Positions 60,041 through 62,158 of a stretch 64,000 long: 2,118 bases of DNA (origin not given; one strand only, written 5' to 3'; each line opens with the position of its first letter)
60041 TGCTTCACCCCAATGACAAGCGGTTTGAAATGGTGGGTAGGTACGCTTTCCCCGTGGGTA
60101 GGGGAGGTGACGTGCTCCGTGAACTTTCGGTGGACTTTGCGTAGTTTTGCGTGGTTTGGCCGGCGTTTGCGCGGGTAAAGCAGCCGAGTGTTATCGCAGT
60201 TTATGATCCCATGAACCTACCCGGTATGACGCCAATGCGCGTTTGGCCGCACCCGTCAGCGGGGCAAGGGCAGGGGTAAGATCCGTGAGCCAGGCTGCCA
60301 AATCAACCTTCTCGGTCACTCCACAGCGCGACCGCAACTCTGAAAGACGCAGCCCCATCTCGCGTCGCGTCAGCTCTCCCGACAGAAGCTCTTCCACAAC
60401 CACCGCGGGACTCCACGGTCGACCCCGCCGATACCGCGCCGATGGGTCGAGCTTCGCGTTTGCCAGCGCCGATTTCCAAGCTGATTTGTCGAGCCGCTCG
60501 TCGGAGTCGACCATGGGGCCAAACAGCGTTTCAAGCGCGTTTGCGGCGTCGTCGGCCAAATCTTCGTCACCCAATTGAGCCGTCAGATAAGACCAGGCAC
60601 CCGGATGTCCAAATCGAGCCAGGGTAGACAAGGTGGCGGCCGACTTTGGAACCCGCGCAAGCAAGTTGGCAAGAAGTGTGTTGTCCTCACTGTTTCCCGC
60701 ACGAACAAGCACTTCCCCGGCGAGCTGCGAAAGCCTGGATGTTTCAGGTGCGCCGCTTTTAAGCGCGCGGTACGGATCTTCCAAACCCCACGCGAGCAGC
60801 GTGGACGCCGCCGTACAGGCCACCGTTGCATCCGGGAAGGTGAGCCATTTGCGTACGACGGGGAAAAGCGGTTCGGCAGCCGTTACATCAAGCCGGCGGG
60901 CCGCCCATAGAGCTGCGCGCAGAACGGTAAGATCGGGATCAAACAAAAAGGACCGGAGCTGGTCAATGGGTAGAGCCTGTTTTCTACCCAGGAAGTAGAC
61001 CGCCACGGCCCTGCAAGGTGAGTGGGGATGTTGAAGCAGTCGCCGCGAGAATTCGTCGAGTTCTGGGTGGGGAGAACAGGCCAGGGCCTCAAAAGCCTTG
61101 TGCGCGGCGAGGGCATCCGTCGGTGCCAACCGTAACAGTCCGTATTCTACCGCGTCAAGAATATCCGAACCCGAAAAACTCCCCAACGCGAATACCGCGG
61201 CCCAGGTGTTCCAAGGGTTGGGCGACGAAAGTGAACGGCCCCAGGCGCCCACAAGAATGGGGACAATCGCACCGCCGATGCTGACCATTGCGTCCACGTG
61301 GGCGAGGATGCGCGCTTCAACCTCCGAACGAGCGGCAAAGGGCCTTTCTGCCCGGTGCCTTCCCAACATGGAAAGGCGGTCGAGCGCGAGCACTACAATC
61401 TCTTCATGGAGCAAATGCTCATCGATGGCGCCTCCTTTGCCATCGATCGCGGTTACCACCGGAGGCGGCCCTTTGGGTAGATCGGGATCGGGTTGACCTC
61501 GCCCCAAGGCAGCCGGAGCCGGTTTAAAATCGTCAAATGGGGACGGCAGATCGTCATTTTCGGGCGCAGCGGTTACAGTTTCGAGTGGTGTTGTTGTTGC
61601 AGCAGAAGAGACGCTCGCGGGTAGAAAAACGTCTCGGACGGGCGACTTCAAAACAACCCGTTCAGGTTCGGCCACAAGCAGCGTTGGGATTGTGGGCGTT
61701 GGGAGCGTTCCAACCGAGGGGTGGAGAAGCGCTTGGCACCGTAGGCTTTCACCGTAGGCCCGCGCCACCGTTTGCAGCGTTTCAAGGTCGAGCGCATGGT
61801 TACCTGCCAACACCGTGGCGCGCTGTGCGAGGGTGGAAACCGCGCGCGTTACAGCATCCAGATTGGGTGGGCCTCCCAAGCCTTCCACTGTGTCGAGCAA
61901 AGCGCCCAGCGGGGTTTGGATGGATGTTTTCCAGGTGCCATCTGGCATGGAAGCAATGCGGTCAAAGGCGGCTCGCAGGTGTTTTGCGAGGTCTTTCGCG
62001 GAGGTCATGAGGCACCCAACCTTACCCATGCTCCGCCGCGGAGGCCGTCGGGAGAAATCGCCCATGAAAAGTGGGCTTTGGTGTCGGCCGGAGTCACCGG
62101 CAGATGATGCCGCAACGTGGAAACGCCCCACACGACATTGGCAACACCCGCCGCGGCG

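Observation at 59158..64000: Probable type VI secretion cargo island: VgrG-like spike C-terminus, two coupled unknown genes, convergent DUF2169 adaptor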

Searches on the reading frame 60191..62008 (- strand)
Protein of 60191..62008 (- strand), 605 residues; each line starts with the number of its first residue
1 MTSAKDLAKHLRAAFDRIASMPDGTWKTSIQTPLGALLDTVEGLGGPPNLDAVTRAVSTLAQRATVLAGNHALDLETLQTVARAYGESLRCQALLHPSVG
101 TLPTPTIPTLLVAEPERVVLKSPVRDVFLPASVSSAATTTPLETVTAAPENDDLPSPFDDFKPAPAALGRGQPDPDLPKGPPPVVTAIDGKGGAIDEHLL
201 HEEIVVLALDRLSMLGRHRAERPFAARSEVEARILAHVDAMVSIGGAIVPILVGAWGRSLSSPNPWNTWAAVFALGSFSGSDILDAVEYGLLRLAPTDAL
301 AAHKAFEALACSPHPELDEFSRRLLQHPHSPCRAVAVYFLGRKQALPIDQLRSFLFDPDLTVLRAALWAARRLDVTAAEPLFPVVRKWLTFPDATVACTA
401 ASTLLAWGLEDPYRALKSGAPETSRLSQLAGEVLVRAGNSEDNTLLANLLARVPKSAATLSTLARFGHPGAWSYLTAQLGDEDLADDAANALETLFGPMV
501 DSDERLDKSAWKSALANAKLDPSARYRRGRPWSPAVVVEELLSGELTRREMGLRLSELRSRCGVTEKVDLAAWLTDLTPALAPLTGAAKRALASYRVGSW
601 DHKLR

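Call 3: search_protein_families(library=pfam, proteins=[window:60191-62008:-], max_evalue=0.1)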
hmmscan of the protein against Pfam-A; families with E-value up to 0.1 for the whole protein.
window:60191-62008:- (605 aa): 1 family
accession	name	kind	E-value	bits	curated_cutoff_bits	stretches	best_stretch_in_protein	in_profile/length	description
PF13646.12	HEAT_2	-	3.9e-08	33.9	27.7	1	323-375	7-60/88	HEAT repeats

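Call 4: search_protein_families(library=ncbifam, proteins=[window:60191-62008:-], max_evalue=0.1)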
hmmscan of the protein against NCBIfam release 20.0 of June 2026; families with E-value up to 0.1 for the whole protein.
window:60191-62008:- (605 aa): 1 family
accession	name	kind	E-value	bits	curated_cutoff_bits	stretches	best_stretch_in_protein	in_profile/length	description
TIGR02270.1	TIGR02270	subfamily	3.3e-16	59.3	206.8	1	229-499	36-298/410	TIGR02270 family protein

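Call 31: search_protein_representatives(protein=window:60191-62008:-)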
Query: 605 residues. Proteins with E-value up to 0.001 (for the whole library): 337; up to 1e-10: 225; up to 1e-30: 141. The best 150 are listed.
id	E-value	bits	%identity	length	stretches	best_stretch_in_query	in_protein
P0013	0.0e+00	1334.3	100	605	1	1-605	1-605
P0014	6.5e-107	375.0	42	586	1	9-600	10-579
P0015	2.1e-87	310.6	45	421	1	198-582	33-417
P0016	2.6e-87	310.3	40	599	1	25-598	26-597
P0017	5.1e-86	306.0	45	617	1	164-600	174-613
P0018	6.5e-86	305.7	43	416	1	201-600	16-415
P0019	1.9e-80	287.6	36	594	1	8-600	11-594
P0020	2.6e-80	287.2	40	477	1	142-600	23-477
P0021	9.4e-79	282.0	39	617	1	63-593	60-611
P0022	1.0e-78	281.9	41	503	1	170-600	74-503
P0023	1.1e-76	275.2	40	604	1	174-598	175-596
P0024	1.3e-76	275.0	41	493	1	159-603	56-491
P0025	1.2e-75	271.8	37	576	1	59-601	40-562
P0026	2.5e-74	267.4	35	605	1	6-602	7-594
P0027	3.2e-74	267.0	42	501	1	140-600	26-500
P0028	4.9e-74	266.5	36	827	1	67-600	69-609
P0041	1.4e-66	241.8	38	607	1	138-605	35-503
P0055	1.9e-60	221.6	37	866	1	168-591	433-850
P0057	7.0e-60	219.7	37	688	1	170-603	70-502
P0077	1.2e-53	199.1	38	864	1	170-601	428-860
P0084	2.5e-52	194.8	35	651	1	173-601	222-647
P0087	3.4e-51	191.0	37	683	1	135-573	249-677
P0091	1.2e-50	189.3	38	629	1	138-573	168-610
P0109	3.4e-44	167.9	40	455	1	195-501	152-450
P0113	6.2e-43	163.7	40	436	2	123-428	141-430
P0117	6.5e-42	160.4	31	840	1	189-591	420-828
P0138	1.6e-35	139.3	31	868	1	102-600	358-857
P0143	2.0e-34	135.7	37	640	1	170-474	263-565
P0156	6.3e-30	120.8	31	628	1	202-601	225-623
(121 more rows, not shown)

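Call 33: find_encoding_contigs(protein=P0077, flank=10000, max_places=3)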
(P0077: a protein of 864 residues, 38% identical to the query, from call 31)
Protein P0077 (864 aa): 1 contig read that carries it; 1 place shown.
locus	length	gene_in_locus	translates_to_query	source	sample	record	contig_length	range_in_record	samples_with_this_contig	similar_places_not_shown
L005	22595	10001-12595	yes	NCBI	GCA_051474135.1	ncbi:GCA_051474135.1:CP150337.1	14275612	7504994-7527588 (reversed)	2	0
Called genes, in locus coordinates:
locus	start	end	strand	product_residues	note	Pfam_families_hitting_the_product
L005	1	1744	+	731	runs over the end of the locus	PF05954:Phage_GPD, PF22178:Gp5_trimer_C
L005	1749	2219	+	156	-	-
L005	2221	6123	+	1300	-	PF20148:DUF6531, PF25023:TEN_YD-shell, PF05593:RHS_repeat, PF25023:TEN_YD-shell, PF05593:RHS_repeat (weak), PF03527:RHS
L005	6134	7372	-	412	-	-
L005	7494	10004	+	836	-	PF05954:Phage_GPD, PF04717:Phage_base_V, PF20093:DUF6484 (weak), PF22178:Gp5_trimer_C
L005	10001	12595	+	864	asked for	-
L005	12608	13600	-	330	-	PF09937:DUF2169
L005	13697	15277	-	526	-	PF00171:Aldedh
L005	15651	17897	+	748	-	PF02922:CBM_48 (weak), PF22019:GlgB_N, PF02922:CBM_48, PF00128:Alpha-amylase, PF02806:Alpha-amylase_C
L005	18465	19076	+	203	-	PF00072:Response_reg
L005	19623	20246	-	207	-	PF27139:Aq_1264_TM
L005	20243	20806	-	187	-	PF04205:FMN_bind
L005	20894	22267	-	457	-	PF12831:FAD_oxidored (weak), PF13450:NAD_binding_8, PF01593:Amino_oxidase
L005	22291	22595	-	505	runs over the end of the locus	-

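Call 50: predict_structure(alignment_id=A2)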
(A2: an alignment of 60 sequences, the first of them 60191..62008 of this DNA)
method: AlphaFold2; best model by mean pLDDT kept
length: 605 residues; sequences in the alignment: 60
mean_pLDDT: 91.3   pTM: 0.90
mean pLDDT of the five models: 91.3, 90.7, 90.6, 89.7, 88.9
residues with pLDDT >= 90: 504; 70-90: 45; 50-70: 23; < 50: 33
segments of 3 or more residues with pLDDT < 50: 146-178
pLDDT, mean of each block of 10 residues (from residue 1): 90 98 97 97 80 96 97 97 97 88 85 94 95 73 51 39 42 46 70 86 96 98 98 98 95 96 95 98 97 97 98 97 97 98 98 98 98 97 98 96 96 95 86 97 94 94 97 97 98 98 98 97 97 98 97 97 95 97 97 96 78
secondary structure, 60 per line:
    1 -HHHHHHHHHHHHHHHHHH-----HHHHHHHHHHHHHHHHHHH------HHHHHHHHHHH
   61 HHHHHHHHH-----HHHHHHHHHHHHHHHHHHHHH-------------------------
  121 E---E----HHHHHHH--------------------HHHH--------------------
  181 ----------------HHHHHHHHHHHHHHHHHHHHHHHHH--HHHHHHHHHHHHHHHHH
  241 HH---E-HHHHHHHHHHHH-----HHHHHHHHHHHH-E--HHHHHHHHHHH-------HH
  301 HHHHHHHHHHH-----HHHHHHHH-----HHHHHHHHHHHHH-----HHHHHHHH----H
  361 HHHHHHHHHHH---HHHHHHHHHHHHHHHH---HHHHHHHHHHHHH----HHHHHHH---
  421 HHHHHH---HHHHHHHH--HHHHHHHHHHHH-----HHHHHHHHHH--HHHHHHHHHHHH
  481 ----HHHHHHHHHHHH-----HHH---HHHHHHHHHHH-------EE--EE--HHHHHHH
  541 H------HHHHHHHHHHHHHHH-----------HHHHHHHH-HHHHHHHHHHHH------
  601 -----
elements in order: H2-19 H25-43 H50-69 H75-95 H130-136 H157-160 H197-221 H224-242 H248-259 H265-276 H281-291 H299-311 H317-324 H330-342 H348-355 H360-371 H375-390 H394-406 H411-417 H421-426 H430-437 H440-451 H457-466 H469-480 H485-496 H508-518 H534-541 H548-562 H574-581 H583-594

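Call 54: fold_search(model_id=the predicted structure, library=pdb)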
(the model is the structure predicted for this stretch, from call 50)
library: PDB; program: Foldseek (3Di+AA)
matches with E <= 10: 691; with E <= 0.001: 1
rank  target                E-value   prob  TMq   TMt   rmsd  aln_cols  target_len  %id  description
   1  7rdr_A                7.7e-04  0.87  0.12  0.14  23.8       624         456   12  Circular tandem repeat protein with novel repeat topology and enhanced subunit contact surfaces (released 2021-09-01)
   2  7sqc_J3               2.1e-03  1.00  0.25  0.30  19.8       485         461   15  Ciliary C1 central pair apparatus isolated from Chlamydomonas reinhardtii (released 2022-04-13)
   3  7sqc_G1               3.4e-03  1.00  0.24  0.30  19.9       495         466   14  Ciliary C1 central pair apparatus isolated from Chlamydomonas reinhardtii (released 2022-04-13)
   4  6bzx_A                4.6e-03  1.00  0.27  0.50   8.8       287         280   23  Structure of the artificial complex alpha-Rep/Octarellin V.1 crystallized by counter diffusion in a capillary (released 2019-01-09)
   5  6sa8_A                5.0e-03  0.99  0.20  0.18  16.6       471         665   16  ring-like DARPin-Armadillo fusion H83_D01 (released 2019-11-20)
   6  7sqc_H5               5.2e-03  1.00  0.24  0.29  15.3       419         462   16  Ciliary C1 central pair apparatus isolated from Chlamydomonas reinhardtii (released 2022-04-13)
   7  4zv6_A                7.4e-03  1.00  0.26  0.49   9.5       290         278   23  Crystal structure of the artificial alpharep-7 octarellinV.1 complex (released 2016-05-25)
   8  6s9p_B                7.4e-03  0.98  0.17  0.26  13.9       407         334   18  Designed Armadillo Repeat protein internal Lock2 fused to target peptide KRKAKITWKR (released 2020-02-19)
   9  1bk6_A                8.0e-03  0.98  0.18  0.24  17.1       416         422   13  KARYOPHERIN ALPHA (YEAST) + SV40 T ANTIGEN NLS (released 1999-01-13)
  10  1oyz                  8.4e-03  1.00  0.21  0.38  12.5       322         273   16  X-RAY STRUCTURE OF YIBA_ECOLI NORTHEAST STRUCTURAL GENOMICS CONSORTIUM TARGET ET31. (released 2003-08-12)
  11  7sqc_I0               9.1e-03  1.00  0.25  0.31  17.9       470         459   16  Ciliary C1 central pair apparatus isolated from Chlamydomonas reinhardtii (released 2022-04-13)
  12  4pvz_A                9.1e-03  0.96  0.19  0.25  18.4       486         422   12  Structure of yeast importin a bound to the membrane protein Nuclear Localization Signal sequence of INM protein Heh2 (released 2015-08-26)
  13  6s9o_D                9.5e-03  0.97  0.17  0.26  13.1       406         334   18  Designed Armadillo Repeat protein internal Lock1 fused to target peptide KRKRKLKFKR (released 2020-02-19)
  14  7sqc_H3               9.8e-03  1.00  0.24  0.30  14.7       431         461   16  Ciliary C1 central pair apparatus isolated from Chlamydomonas reinhardtii (released 2022-04-13)
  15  6igx_B                1.0e-02  0.98  0.24  0.21  22.7       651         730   12  Crystal structure of human CAP-G in complex with CAP-H (released 2019-03-13)
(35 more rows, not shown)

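Call 59: search_protein_families(library=pfam, proteins=[P0028, P0057, P0041, P0084, P0087, P0091, P0143, P0156, P0113, P0109], max_evalue=0.01)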
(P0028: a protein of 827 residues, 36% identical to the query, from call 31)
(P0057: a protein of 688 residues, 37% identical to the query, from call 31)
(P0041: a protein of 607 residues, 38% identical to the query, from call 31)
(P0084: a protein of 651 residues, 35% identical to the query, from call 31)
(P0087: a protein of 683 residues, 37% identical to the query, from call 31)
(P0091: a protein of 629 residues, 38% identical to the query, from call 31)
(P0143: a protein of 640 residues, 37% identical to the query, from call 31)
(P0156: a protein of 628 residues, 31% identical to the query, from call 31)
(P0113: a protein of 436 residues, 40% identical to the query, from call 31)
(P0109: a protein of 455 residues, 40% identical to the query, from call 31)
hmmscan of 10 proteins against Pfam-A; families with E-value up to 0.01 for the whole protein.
P0028 (827 aa): 0 families

P0057 (688 aa): 1 family
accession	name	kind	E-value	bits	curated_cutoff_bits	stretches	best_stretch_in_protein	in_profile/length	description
PF13646.12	HEAT_2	-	0.0006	20.5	27.7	0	253-308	6-60/88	HEAT repeats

P0041 (607 aa): 1 family
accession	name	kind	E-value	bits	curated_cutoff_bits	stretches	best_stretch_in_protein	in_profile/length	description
PF13646.12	HEAT_2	-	9.3e-07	29.5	27.7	0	246-304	3-61/88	HEAT repeats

P0084 (651 aa): 1 family
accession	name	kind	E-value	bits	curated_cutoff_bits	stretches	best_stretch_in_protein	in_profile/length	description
PF13646.12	HEAT_2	-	3.9e-06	27.5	27.7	1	397-464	2-69/88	HEAT repeats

P0087 (683 aa): 1 family
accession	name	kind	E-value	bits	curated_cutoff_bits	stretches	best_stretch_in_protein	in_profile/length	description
PF13646.12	HEAT_2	-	8.2e-10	39.3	27.7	1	459-522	5-68/88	HEAT repeats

P0091 (629 aa): 0 families

P0143 (640 aa): 1 family
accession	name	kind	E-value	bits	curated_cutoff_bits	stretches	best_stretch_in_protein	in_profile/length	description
PF13646.12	HEAT_2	-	5e-07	30.4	27.7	1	444-499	5-59/88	HEAT repeats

P0156 (628 aa): 1 family
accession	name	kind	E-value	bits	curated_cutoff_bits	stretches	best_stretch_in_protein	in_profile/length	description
PF13646.12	HEAT_2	-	4.6e-06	27.3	27.7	0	482-514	52-87/88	HEAT repeats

P0113 (436 aa): 1 family
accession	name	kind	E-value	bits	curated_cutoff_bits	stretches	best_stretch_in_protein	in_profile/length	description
PF13646.12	HEAT_2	-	0.00012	22.8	27.7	0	329-383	12-66/88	HEAT repeats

P0109 (455 aa): 1 family
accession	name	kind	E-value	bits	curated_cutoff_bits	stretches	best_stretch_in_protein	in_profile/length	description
PF13646.12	HEAT_2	-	0.00085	20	27.7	0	336-404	4-76/88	HEAT repeats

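Call 60: find_encoding_contigs(protein=P0117, flank=10000, max_places=3)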
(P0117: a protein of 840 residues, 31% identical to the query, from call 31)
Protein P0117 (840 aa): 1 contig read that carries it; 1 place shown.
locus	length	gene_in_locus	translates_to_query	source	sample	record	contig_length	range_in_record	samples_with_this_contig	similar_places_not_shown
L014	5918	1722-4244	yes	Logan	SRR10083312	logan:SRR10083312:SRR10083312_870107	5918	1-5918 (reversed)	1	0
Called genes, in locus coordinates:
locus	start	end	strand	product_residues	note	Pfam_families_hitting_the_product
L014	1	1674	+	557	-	?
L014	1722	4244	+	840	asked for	PF13646:HEAT_2 (faint)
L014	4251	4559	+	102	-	-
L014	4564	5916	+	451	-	?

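Call 61: find_encoding_contigs(protein=P0138, flank=10000, max_places=3)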
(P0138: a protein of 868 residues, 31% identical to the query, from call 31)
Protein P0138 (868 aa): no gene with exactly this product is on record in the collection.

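Call 64: search_protein_families(library=pfam, proteins=[L014:1-1674:+, L014:4251-4559:+, L014:4564-5916:+], max_evalue=0.05)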
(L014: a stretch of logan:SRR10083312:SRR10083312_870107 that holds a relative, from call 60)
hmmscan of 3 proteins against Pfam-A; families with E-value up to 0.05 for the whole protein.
L014:1-1674:+ (557 aa): 3 families
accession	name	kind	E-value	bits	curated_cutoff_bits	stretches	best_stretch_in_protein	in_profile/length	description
PF04717.18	Phage_base_V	-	1e-09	39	23.8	1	34-98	10-73/75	Type VI secretion system/phage-baseplate injector OB domain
PF22178.3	Gp5_trimer_C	-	2.4e-09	37.8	30.9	1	117-221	1-107/112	Bacteriophage T4 gp5 C-terminal trimerisation domain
PF20093.5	DUF6484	-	3.2e-05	25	27.6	1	36-98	8-60/61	Domain of unknown function (DUF6484)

L014:4251-4559:+ (102 aa): 0 families

L014:4564-5916:+ (451 aa): 2 families
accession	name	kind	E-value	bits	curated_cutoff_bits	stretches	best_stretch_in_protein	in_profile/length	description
PF05593.20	RHS_repeat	-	8.9e-18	64.7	22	3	373-410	1-38/38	RHS Repeat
PF20148.4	DUF6531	-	2.4e-14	53.9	24.1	1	79-149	1-67/74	Domain of unknown function (DUF6531)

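Call 70: search_dna_similar(query=window:60191-62008:-, collection=plasmids, mode=protein, max_evalue=0.001, max_rows=20)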
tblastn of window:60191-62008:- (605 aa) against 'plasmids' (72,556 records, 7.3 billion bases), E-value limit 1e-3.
No match.

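Call 74: find_encoding_contigs(protein=P0055, flank=10000, max_places=3)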
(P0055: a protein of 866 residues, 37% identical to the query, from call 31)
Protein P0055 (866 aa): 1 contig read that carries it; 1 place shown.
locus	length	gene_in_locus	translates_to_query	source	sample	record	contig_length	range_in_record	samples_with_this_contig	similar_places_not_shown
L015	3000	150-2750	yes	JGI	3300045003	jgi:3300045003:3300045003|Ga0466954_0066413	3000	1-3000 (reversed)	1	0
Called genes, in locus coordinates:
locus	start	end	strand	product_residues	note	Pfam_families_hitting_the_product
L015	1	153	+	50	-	?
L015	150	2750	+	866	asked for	-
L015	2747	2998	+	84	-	?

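Call 75: find_encoding_contigs(protein=P0156, flank=10000, max_places=3)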
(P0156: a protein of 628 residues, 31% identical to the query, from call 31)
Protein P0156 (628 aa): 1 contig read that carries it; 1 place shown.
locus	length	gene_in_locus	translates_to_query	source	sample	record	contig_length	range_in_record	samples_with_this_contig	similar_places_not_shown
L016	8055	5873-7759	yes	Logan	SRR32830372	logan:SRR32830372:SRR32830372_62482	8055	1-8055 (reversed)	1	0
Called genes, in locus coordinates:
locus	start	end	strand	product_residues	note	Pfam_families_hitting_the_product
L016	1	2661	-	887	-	?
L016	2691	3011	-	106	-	-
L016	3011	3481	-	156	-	-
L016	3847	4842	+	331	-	PF09937:DUF2169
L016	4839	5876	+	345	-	-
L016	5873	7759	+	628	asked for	PF13646:HEAT_2 (faint)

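Call 80: find_homologous_proteins(query=A2, max_evalue=0.001)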
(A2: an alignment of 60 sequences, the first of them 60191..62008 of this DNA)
Query A2 (60 sequences) (605 aa, profile of the alignment): 3 proteins with E <= 0.001 among 8000 candidates.
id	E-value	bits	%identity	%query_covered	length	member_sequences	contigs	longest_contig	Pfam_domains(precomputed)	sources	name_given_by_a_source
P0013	8.3e-184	631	100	100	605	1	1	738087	PF13646.13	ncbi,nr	ncbi:MAG: hypothetical protein IPK82_21545 [Polyangiaceae bacterium]|nr:hypothetical protein [Polyan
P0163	2.2e-168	580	41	63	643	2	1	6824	-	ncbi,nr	ncbi:MAG: hypothetical protein IT372_42200 [Polyangiaceae bacterium]|nr:hypothetical protein [Polyan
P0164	9.2e-4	37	40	10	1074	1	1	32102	PF12717.14,PF00514.30,PF26715.1,PF02985.29,PF24492.2,PF01602.27,PF25767.2,PF21581.4,PF03130.23,PF20168.5,PF13513.13,PF13646.13,PF23227.2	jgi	jgi:HEAT repeat protein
